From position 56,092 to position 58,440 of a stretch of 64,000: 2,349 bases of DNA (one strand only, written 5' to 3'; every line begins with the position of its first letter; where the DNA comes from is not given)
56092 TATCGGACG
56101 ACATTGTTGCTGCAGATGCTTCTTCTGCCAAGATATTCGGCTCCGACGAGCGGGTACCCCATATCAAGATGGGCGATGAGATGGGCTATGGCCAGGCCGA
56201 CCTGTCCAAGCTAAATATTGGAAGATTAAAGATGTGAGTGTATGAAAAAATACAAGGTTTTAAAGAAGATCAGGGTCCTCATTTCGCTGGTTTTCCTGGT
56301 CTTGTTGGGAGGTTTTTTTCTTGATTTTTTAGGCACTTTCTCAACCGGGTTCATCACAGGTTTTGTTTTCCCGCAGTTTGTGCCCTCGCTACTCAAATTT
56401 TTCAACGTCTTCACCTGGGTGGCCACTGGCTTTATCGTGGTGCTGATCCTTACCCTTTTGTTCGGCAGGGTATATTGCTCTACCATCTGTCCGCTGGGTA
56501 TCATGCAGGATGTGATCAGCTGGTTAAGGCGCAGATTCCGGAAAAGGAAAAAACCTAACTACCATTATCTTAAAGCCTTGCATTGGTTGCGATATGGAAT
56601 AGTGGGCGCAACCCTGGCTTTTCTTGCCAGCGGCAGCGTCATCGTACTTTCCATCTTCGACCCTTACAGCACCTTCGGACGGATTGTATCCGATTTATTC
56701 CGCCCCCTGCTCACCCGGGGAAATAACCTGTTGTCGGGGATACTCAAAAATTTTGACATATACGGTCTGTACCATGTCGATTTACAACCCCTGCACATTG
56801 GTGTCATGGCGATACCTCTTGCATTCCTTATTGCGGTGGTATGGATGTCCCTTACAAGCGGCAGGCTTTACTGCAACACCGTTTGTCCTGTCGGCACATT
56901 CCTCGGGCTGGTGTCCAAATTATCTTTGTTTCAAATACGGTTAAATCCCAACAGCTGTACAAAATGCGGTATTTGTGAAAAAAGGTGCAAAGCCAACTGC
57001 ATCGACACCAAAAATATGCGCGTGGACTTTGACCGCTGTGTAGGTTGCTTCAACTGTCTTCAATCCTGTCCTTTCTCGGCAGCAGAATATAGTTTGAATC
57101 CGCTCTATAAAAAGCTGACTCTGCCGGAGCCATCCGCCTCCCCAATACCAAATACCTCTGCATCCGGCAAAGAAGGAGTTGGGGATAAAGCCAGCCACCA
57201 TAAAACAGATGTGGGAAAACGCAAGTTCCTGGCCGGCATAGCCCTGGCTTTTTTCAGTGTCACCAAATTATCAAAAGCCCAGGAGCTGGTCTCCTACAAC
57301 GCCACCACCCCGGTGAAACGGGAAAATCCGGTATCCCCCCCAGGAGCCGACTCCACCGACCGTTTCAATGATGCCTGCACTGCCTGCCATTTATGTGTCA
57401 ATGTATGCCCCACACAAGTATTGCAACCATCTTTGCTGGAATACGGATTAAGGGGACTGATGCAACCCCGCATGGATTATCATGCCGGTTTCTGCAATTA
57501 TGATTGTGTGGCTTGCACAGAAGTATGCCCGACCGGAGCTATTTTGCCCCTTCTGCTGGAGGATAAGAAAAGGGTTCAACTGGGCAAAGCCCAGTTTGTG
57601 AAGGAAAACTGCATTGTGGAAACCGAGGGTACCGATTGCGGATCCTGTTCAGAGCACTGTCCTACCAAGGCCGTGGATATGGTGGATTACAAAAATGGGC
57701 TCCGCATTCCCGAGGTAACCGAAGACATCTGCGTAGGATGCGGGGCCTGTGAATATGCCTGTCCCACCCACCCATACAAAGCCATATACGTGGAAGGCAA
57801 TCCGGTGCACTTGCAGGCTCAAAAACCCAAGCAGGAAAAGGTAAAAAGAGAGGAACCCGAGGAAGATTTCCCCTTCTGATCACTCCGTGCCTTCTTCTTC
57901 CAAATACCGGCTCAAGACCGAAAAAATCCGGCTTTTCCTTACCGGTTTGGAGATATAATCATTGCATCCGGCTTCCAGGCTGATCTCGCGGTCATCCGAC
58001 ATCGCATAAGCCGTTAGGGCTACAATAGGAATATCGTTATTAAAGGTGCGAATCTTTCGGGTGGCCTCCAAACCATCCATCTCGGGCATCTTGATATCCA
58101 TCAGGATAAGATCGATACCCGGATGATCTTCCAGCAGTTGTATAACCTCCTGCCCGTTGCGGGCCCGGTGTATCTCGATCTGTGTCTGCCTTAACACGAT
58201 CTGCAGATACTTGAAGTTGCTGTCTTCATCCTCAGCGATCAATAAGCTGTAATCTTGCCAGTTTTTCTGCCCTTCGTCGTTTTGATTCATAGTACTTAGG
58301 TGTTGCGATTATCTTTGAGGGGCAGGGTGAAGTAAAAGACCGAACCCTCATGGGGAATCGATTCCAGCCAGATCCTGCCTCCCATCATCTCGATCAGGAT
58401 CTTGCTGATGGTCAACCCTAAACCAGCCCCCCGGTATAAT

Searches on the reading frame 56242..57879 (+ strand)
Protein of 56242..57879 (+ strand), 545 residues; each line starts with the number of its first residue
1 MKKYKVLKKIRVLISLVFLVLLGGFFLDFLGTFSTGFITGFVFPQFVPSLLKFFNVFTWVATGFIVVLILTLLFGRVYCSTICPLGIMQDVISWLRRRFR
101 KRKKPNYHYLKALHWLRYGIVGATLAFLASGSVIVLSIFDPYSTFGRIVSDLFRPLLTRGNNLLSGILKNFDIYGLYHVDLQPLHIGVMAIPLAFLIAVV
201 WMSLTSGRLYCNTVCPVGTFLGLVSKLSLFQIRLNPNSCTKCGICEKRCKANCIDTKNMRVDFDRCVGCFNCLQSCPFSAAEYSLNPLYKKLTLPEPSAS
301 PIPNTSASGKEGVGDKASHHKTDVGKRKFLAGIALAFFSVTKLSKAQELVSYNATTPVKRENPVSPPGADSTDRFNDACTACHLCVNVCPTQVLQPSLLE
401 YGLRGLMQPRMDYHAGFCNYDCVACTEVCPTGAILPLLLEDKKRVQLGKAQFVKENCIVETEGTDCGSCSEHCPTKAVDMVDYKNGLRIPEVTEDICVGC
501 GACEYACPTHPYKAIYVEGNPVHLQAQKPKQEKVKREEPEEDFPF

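Call 11: search_protein_families(library=pfam, proteins=[window:56242-57879:+])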
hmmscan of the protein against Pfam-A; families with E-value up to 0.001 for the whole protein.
window:56242-57879:+ (545 aa): 12 families
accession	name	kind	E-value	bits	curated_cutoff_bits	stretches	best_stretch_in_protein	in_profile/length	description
PF12838.12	Fer4_7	-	1.4e-22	80.4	27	3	465-509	4-50/52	4Fe-4S dicluster domain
PF00037.32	Fer4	-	2.6e-22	78.1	21.1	2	491-510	2-21/24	4Fe-4S binding domain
PF12801.12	Fer4_5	-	9e-21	74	22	2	59-101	4-47/48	4Fe-4S binding domain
PF13187.11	Fer4_9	-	1.3e-19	70.4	27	2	378-434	1-52/52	4Fe-4S dicluster domain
PF14697.11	Fer4_21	-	1.1e-15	57.9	35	3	460-509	5-53/59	4Fe-4S dicluster domain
PF12837.12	Fer4_6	-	1.1e-15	57.1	25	1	489-509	1-21/24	4Fe-4S binding domain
PF13237.11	Fer4_10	-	3.2e-14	53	25.5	1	232-277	2-53/53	4Fe-4S dicluster domain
PF12797.12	Fer4_2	-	6.2e-14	51.3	24.5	2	490-509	3-22/22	4Fe-4S binding domain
PF13183.11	Fer4_8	-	7.3e-13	49.3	27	0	372-393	47-68/68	4Fe-4S dicluster domain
PF13484.11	Fer4_16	-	6.5e-12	46.5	30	0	379-397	2-20/66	4Fe-4S double cluster binding domain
PF25160.1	LdpA_Fe-S-bd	-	1e-08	35.2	27.6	0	468-510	8-41/49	LdpA Fe-S cluster-binding domain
PF12798.12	Fer4_3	-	1.9e-07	31.8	27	0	266-280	1-15/15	4Fe-4S binding domain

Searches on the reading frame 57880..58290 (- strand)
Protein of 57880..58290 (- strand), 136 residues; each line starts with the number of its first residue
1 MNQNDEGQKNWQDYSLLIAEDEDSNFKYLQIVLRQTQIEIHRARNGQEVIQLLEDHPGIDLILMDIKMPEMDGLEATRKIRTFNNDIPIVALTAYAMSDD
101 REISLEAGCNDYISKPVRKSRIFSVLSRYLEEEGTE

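Call 11: search_protein_families(library=pfam, proteins=[window:57880-58290:-])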
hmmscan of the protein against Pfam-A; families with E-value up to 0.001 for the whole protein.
window:57880-58290:- (136 aa): 2 families
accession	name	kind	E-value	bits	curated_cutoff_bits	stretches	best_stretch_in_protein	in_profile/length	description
PF00072.30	Response_reg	-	1.3e-28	99.8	30.2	1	17-125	2-109/111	Response regulator receiver domain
PF03709.21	OKR_DC_1_N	-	6.9e-05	23.5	29.3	1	27-101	7-76/111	Orn/Lys/Arg decarboxylase, N-terminal domain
